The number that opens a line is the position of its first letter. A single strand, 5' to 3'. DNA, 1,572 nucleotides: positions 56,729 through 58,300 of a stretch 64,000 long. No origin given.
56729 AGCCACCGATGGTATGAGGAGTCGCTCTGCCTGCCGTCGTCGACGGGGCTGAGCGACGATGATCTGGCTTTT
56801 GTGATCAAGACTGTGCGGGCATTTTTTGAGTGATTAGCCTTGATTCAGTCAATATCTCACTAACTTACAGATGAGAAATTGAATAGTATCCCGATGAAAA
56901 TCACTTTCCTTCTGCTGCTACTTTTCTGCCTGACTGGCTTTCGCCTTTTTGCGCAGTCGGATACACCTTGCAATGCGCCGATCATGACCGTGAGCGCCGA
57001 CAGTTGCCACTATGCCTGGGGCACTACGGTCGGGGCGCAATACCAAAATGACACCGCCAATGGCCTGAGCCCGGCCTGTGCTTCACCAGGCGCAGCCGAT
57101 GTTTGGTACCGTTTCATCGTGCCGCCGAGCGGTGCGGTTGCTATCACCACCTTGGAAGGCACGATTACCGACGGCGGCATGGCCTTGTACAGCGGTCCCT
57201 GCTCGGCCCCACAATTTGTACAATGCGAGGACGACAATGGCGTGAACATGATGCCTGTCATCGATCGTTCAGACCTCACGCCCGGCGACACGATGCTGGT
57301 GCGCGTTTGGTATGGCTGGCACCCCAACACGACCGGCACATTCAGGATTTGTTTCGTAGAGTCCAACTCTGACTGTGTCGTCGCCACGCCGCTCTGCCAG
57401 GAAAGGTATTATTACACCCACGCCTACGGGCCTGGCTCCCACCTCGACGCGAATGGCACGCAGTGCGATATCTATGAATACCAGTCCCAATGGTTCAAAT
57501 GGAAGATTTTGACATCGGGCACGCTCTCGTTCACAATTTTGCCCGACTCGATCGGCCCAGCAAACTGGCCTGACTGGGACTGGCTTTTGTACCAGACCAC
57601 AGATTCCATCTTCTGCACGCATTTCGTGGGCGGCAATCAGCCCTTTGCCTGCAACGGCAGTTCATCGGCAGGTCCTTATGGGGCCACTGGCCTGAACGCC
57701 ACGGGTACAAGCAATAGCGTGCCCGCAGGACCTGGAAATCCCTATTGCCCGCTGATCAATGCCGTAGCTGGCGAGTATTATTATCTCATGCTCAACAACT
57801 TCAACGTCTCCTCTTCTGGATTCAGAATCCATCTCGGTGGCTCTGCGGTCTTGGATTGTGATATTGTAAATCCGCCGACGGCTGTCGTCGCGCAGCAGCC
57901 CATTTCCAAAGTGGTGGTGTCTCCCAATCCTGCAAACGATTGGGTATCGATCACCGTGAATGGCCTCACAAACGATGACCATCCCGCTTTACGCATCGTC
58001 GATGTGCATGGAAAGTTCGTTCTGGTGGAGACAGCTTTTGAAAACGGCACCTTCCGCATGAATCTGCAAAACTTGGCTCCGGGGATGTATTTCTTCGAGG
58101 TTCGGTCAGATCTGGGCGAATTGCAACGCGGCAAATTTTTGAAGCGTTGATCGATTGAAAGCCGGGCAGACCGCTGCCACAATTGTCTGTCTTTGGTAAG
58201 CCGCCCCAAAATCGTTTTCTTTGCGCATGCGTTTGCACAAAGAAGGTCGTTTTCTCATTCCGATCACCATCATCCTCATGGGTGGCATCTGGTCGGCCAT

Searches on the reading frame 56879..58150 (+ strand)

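Call 40: search_protein_families(library=pfam, proteins=[window:56879-58150:+], max_evalue=0.001)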
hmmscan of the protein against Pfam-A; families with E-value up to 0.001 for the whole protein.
window:56879-58150:+ (423 aa): 2 families
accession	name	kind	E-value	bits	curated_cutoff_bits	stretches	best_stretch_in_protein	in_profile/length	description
PF18962.6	Por_Secre_tail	-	7.5e-10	39.4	27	1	348-414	2-68/75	Secretion system C-terminal sorting domain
PF23759.1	GBD_T9SS_assoc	-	0.00014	22.5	27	1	64-122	33-88/116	Galactose binding domain-like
